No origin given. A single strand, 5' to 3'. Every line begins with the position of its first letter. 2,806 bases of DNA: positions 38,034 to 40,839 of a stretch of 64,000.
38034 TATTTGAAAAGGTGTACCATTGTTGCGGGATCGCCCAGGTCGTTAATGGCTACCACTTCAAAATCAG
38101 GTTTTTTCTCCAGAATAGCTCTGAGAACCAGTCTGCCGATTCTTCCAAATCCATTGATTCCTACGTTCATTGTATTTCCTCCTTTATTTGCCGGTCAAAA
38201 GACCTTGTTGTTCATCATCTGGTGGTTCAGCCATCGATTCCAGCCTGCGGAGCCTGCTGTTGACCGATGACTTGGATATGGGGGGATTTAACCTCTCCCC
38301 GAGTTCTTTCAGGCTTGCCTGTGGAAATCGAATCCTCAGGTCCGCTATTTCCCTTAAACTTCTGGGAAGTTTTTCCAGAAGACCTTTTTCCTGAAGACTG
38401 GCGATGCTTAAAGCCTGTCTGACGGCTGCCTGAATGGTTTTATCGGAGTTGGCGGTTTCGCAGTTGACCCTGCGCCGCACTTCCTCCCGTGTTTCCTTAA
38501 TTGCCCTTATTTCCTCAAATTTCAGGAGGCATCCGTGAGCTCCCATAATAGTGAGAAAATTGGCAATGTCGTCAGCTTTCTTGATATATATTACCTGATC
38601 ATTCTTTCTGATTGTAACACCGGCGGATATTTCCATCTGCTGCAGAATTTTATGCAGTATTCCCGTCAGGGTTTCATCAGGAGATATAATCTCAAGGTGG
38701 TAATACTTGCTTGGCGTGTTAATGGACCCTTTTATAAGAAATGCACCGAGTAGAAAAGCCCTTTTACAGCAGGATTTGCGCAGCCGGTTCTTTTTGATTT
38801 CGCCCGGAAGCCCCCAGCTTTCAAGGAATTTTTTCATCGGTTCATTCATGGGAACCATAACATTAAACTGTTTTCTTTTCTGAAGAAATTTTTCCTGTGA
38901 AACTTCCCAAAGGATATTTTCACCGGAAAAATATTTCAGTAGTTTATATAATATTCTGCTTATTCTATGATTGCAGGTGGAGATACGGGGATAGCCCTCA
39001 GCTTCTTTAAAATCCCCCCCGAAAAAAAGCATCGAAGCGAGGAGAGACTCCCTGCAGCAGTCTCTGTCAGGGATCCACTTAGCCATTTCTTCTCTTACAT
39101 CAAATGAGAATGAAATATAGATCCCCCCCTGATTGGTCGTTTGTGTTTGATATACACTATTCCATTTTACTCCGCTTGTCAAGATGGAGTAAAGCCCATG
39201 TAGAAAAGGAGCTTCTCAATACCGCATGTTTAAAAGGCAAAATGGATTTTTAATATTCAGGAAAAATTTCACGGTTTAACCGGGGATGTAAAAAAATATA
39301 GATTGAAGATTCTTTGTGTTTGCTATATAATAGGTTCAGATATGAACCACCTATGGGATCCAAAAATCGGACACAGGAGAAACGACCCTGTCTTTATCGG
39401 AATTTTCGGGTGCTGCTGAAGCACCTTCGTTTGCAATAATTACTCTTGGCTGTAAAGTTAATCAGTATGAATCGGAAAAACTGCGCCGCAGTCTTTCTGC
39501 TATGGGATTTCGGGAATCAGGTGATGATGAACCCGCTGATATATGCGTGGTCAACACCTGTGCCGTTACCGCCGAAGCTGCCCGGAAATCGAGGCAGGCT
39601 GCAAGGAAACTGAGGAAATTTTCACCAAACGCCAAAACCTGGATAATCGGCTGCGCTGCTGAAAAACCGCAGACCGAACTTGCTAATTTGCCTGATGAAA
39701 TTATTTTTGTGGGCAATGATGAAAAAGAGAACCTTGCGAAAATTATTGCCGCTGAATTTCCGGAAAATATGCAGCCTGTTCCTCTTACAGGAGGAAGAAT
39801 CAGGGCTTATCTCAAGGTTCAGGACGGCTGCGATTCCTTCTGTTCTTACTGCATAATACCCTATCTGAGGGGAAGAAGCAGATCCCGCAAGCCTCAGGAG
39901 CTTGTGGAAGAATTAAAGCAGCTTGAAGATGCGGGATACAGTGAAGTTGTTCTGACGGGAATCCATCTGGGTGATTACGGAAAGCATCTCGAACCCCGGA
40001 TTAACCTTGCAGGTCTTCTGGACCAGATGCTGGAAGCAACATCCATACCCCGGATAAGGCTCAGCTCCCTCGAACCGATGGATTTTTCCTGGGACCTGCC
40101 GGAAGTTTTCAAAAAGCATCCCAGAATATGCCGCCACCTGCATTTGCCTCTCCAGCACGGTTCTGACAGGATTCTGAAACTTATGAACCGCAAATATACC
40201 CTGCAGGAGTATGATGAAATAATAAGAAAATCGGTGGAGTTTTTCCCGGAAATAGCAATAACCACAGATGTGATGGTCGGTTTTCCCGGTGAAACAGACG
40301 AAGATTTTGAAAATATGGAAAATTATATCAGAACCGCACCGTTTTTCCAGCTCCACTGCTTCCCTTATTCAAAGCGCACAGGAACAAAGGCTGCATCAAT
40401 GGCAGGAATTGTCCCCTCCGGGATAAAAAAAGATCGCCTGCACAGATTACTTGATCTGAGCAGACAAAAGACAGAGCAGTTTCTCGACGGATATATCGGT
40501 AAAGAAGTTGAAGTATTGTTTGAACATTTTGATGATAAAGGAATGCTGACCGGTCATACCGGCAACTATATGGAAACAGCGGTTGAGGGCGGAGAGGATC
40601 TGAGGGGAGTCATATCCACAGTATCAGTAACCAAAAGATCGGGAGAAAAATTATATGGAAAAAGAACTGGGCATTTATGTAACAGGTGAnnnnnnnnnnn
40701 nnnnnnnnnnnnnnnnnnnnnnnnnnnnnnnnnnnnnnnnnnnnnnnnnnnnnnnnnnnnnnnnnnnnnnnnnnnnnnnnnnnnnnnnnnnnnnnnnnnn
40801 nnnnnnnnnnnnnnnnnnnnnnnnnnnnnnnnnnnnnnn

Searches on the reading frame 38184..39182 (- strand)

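Call 39: search_protein_families(library=pfam, proteins=[window:38184-39182:-], max_evalue=0.001)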
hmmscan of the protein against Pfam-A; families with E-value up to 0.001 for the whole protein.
window:38184-39182:- (332 aa): 3 families
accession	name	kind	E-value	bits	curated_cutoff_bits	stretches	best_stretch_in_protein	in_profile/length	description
PF02650.20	HTH_WhiA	-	3.1e-29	101.6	27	1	235-318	1-84/84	WhiA C-terminal HTH domain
PF14527.11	LAGLIDADG_WhiA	-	1.6e-26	92.7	23.2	1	141-232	2-93/93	WhiA LAGLIDADG-like domain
PF10298.14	WhiA_N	-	6.2e-08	33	23.4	1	41-125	1-85/86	WhiA N-terminal LAGLIDADG-like domain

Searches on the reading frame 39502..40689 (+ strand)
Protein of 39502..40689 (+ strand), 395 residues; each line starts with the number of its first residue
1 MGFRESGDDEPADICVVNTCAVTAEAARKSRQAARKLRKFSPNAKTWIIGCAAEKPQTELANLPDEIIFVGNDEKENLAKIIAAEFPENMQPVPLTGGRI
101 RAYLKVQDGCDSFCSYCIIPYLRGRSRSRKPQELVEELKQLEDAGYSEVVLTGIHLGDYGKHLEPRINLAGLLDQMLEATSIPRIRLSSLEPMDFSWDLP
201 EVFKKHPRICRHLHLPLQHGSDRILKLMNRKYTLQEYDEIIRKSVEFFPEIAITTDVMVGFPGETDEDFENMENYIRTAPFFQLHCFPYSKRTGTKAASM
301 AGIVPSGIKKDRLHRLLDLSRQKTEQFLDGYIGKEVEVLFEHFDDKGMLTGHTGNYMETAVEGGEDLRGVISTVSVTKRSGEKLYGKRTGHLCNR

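Call 39: search_protein_families(library=pfam, proteins=[window:39502-40689:+], max_evalue=0.001)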
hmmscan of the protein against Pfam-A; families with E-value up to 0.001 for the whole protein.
window:39502-40689:+ (395 aa): 2 families
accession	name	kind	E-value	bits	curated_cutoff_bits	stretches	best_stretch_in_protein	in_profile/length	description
PF04055.27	Radical_SAM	-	1.1e-27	97.7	29.5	1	105-275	2-165/166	Radical SAM superfamily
PF00919.26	UPF0004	-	1.7e-12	47.6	27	1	2-67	27-93/98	Uncharacterized protein family UPF0004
